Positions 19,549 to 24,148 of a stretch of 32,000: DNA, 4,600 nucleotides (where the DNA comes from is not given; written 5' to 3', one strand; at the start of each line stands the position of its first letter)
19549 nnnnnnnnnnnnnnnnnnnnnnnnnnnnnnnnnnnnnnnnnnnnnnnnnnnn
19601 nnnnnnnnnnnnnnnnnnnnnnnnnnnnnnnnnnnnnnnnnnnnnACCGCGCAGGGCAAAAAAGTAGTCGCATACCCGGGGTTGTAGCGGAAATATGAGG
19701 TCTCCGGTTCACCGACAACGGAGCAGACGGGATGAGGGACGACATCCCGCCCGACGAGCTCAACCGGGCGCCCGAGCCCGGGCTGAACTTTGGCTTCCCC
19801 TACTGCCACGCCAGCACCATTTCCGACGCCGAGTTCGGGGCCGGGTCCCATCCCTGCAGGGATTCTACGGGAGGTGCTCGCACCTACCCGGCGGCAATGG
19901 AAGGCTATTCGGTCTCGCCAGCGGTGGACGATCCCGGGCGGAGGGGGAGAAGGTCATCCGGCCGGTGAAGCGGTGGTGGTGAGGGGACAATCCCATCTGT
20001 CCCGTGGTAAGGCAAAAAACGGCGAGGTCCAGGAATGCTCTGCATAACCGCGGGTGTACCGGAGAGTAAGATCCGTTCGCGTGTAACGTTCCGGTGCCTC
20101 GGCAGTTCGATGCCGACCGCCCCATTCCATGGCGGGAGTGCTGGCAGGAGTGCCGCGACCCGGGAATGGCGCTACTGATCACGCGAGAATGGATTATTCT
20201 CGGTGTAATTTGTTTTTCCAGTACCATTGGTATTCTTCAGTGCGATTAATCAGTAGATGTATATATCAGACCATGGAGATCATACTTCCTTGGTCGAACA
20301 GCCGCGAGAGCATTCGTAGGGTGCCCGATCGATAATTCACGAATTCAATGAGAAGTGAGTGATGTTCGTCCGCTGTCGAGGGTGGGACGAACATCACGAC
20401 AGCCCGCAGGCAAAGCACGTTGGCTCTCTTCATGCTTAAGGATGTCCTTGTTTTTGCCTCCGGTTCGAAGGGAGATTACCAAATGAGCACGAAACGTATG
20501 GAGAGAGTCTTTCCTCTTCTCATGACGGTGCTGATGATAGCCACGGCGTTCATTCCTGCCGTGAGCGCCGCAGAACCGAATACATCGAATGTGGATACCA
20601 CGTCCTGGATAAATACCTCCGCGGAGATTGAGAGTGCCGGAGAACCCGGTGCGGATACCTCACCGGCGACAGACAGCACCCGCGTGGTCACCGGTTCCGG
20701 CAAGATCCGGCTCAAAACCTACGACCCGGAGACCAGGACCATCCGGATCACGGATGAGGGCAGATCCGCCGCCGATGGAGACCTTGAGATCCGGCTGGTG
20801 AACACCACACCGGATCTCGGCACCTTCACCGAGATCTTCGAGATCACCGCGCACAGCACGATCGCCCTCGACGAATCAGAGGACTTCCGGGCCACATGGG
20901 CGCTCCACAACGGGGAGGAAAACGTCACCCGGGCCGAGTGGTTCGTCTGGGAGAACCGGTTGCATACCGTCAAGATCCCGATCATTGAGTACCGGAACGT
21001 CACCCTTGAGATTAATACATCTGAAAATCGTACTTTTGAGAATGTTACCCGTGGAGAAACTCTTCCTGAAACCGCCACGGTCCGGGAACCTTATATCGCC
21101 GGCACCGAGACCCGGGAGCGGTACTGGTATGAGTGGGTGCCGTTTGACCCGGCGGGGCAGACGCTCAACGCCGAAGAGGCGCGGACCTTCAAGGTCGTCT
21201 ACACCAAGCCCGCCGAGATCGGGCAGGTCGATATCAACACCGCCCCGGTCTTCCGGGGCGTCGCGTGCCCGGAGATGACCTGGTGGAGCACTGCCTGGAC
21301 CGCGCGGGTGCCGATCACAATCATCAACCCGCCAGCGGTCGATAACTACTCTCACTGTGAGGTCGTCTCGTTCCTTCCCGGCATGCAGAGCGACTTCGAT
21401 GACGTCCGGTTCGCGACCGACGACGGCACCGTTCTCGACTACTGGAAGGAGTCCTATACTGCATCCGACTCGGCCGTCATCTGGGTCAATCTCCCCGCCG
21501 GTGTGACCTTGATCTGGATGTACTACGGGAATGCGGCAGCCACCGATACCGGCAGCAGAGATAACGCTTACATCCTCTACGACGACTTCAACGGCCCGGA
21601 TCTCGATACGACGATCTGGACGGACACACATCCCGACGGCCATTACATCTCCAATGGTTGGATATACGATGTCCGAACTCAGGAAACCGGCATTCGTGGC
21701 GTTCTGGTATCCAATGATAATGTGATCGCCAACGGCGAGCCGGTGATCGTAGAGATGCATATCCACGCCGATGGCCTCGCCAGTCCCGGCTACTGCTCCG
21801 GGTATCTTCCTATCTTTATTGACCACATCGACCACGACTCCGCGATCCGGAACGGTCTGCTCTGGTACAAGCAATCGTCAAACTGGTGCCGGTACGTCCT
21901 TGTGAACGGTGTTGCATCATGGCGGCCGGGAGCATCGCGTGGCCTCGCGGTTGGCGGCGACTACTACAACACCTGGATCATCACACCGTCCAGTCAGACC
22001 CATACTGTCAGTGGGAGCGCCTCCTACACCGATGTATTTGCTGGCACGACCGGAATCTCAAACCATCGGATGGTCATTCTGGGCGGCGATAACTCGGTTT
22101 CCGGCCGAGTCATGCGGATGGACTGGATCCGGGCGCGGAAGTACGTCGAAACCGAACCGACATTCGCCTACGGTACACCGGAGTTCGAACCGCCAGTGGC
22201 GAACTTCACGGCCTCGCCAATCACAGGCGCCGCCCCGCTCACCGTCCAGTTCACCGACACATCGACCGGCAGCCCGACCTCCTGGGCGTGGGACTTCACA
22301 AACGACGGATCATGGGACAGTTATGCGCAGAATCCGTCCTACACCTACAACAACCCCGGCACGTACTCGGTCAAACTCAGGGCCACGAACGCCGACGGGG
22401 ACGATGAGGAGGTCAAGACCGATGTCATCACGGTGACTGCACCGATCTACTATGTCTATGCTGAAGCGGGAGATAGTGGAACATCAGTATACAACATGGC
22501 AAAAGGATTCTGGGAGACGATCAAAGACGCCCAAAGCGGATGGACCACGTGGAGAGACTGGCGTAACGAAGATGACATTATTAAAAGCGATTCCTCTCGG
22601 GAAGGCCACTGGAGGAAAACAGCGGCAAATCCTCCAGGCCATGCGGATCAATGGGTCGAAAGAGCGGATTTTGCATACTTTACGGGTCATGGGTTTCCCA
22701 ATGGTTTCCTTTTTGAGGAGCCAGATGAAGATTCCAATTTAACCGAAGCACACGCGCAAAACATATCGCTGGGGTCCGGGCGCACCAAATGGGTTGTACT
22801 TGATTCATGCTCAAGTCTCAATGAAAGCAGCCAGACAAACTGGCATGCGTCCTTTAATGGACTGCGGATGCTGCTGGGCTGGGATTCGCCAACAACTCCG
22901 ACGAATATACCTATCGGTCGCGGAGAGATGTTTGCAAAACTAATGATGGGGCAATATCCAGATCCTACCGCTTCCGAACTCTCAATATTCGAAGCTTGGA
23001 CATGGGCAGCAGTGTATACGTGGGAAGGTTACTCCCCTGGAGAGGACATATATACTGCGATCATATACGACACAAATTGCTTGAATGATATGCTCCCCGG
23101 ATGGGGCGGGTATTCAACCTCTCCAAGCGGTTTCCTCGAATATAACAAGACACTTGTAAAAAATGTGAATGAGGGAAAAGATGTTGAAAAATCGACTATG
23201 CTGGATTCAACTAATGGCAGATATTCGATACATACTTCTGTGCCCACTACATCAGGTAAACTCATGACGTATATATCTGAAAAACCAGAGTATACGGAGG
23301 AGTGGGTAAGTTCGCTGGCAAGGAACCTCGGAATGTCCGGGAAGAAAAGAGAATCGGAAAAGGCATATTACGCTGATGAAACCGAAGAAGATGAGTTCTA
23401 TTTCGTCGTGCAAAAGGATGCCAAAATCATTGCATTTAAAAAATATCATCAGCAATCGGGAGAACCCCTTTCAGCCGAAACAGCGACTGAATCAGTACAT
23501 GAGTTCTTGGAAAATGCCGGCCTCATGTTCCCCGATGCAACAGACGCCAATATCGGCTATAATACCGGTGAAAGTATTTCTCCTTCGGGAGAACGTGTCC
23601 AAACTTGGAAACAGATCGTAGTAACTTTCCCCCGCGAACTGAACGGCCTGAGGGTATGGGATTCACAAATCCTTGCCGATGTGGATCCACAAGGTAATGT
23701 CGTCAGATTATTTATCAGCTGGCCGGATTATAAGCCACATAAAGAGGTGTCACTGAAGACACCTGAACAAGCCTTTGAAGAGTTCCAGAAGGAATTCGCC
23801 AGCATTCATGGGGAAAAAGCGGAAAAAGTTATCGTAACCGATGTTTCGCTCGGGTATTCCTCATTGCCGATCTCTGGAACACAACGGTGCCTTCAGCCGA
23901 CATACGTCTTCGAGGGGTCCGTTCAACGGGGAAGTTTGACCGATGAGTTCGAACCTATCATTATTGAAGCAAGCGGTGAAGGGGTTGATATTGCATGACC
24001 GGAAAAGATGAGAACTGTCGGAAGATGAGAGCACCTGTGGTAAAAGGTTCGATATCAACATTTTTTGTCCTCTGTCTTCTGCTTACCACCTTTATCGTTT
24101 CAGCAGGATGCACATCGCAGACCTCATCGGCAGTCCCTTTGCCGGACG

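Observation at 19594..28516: recQ split at helicase motif II by an 8.9-kb insert bracketed by a perfect 12-bp direct repeat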

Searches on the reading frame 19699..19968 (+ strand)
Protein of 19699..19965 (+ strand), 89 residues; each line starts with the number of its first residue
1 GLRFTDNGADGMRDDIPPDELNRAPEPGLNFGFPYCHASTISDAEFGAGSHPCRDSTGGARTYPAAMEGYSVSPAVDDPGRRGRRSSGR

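Call 6: search_protein_families(library=pfam, proteins=[window:19732-19968:+], max_evalue=0.01)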
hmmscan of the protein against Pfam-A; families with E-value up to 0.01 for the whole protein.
window:19732-19968:+ (78 aa): 0 families

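Call 70: search_protein_families(library=pfam, proteins=[window:19699-19965:+], max_evalue=1)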
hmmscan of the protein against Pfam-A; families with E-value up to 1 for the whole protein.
seq(89 aa): 0 families

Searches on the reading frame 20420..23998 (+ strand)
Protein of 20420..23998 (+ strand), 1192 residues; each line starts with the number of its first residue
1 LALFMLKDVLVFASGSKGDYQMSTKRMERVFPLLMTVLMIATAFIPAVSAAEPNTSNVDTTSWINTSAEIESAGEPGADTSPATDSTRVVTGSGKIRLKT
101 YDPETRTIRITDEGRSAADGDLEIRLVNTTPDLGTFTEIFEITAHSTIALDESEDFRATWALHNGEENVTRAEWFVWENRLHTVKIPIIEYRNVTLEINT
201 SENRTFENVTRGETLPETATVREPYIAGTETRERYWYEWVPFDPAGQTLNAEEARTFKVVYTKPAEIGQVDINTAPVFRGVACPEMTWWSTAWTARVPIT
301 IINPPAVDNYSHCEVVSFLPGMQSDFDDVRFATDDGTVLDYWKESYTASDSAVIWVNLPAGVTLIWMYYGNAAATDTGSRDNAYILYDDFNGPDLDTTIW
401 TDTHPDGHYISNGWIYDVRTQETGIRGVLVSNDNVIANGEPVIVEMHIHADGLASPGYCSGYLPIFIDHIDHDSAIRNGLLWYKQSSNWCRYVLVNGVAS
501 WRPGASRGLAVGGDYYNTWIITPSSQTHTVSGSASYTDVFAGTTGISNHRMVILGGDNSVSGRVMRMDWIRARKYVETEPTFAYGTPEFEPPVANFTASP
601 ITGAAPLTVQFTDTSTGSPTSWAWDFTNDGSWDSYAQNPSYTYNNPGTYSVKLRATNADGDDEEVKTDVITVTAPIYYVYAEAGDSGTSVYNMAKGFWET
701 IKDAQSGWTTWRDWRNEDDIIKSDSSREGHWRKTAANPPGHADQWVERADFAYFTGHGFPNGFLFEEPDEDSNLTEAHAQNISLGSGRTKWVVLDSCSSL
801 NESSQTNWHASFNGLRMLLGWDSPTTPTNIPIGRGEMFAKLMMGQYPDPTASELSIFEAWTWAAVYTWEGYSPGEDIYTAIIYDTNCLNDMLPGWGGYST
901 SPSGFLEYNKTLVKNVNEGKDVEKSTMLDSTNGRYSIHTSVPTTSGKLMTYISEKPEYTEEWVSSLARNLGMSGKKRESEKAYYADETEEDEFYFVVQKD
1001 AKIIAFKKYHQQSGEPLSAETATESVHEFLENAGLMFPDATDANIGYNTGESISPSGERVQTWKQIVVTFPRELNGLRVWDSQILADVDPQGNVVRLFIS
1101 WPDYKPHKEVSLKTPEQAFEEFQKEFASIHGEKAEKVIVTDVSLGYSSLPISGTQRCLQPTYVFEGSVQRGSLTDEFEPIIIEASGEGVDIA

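Call 6: search_protein_families(library=pfam, proteins=[window:20420-23998:+], max_evalue=0.01)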
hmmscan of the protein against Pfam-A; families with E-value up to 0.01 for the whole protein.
window:20420-23998:+ (1192 aa): 5 families
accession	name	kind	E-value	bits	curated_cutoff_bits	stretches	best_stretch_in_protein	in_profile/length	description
PF19872.4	DUF6345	-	3e-22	79.6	26.9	1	723-900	41-206/221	Family of unknown function (DUF6345)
PF10102.14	DUF2341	-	8e-17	61.9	23.4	1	325-401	1-82/84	Domain of unknown function (DUF2341)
PF18911.6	PKD_4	-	2.3e-14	53.6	27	1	591-672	3-85/85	PKD domain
PF00801.26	PKD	-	7.7e-12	45.5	23.5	1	595-663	3-73/80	PKD domain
PF07495.19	Y_Y_Y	-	0.0026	18.1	26.6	1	638-666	29-57/65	Y_Y_Y domain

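Call 24: find_homologous_proteins(query=window:20420-23995:+, max_evalue=1e-10)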
Query window:20420-23995:+ (1192 aa): 21 proteins with E <= 1e-10 among 8000 candidates.
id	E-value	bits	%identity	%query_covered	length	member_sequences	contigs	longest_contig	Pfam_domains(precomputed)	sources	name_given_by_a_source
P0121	0.0e+0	2736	100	98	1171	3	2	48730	PF00801.27,PF19872.5,PF10102.15,PF18911.7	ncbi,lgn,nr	ncbi:MAG: hypothetical protein PWR21_431 [Methanoculleus sp.]|nr:hypothetical protein [Methanoculleu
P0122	3.4e-251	855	62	50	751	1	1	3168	PF10102.15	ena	-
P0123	2.5e-248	845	62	50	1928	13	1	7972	PF13715.13,PF08308.18,PF10102.15,PF13620.13,PF02368.25,PF18884.6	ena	-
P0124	4.7e-237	808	61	50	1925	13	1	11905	PF08308.18,PF10102.15,PF02368.25,PF09136.17,PF18884.6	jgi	-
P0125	7.7e-225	767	68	44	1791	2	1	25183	PF08308.18,PF10102.15,PF13620.13,PF02368.25,PF18884.6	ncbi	-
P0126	9.7e-220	750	67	43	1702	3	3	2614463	PF10102.15,PF18884.6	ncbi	-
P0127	3.7e-217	742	56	48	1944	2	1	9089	PF13715.13,PF08308.18,PF10102.15,PF13620.13,PF09136.17,PF18884.6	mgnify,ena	mgnify:CR=1 FL=1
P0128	2.2e-215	736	55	48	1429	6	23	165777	PF08308.18,PF10102.15,PF09136.17,PF18884.6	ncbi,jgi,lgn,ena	-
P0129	4.6e-215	735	58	48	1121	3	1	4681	PF19872.5,PF10102.15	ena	-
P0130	9.3e-212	724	65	43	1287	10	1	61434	PF10102.15,PF02368.25,PF09136.17,PF18884.6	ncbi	ncbi:MAG: DUF2341 domain-containing protein, partial [Methanoculleus sp.]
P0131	5.9e-211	721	55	48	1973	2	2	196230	PF13715.13,PF08308.18,PF10102.15,PF13620.13,PF09136.17,PF18884.6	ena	-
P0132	3.1e-184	633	55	43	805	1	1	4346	PF10102.15,PF09136.17,PF18884.6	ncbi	ncbi:MAG: DUF2341 domain-containing protein, partial [Methanoculleus sp.]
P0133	2.3e-182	627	56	42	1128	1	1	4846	PF10102.15,PF18884.6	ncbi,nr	ncbi:MAG: DUF2341 domain-containing protein, partial [Massilibacteroides sp.]|nr:DUF2341 domain-cont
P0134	1.3e-178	614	54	39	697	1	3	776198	PF10102.15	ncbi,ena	-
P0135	5.0e-175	602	57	44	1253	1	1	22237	PF19872.5,PF10102.15,PF02368.25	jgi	-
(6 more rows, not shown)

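Call 25: find_encoding_contigs(protein=P0121, flank=10000, max_places=6)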
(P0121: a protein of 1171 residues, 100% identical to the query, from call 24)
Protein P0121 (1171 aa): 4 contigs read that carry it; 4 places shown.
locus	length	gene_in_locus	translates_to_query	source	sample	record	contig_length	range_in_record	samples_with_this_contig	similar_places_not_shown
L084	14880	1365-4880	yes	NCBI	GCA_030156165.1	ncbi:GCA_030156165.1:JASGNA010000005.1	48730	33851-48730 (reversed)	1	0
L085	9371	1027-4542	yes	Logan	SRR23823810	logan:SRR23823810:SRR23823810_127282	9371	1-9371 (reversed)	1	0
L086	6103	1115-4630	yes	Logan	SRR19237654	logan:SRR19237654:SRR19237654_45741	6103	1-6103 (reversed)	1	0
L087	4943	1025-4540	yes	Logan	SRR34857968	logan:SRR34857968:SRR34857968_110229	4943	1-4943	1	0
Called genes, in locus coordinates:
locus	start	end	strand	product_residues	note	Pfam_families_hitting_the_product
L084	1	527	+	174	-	PF00270:DEAD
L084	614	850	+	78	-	-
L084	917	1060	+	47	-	-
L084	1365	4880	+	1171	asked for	PF10102:DUF2341, PF00801:PKD, PF18911:PKD_4, PF19872:DUF6345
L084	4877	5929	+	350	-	-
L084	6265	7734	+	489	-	-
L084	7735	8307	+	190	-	-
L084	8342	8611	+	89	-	-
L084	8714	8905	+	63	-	-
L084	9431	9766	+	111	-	PF00570:HRDC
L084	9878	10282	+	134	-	PF01243:PNPOx_N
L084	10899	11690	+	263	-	-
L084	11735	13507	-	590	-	PF00301:Rubredoxin, PF21349:RUBY_RBDX (faint), PF02776:TPP_enzyme_N, PF00205:TPP_enzyme_M, PF02775:TPP_enzyme_C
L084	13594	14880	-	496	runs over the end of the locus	PF00301:Rubredoxin, PF01645:Glu_synthase, PF00478:IMPDH, PF01070:FMN_dh (weak)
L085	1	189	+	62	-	?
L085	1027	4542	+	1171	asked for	PF10102:DUF2341, PF00801:PKD, PF18911:PKD_4, PF19872:DUF6345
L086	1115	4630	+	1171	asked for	PF10102:DUF2341, PF00801:PKD, PF18911:PKD_4, PF19872:DUF6345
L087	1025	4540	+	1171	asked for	PF10102:DUF2341, PF00801:PKD, PF18911:PKD_4, PF19872:DUF6345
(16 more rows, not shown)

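Call 42: find_encoding_contigs(protein=P0135, flank=10000, max_places=3)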
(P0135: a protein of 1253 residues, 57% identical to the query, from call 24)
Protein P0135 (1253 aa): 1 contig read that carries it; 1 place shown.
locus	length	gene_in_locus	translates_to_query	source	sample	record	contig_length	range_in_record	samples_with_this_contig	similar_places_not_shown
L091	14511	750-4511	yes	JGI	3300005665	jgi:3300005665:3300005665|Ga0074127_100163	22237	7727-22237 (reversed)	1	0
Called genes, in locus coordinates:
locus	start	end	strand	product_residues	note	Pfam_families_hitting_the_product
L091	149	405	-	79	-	-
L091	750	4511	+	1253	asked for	PF10102:DUF2341, PF02368:Big_2, PF19872:DUF6345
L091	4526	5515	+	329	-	PF07504:FTP (weak)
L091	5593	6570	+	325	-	-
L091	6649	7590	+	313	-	-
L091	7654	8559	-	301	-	-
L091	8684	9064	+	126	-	-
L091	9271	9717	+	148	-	-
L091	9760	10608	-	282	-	PF01261:AP_endonuc_2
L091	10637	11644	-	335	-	PF00180:Iso_dh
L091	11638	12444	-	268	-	PF24830:DUF7714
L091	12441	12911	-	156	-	PF00694:Aconitase_C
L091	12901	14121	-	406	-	PF00330:Aconitase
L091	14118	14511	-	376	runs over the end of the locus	PF00682:HMGL-like, PF22617:HCS_D2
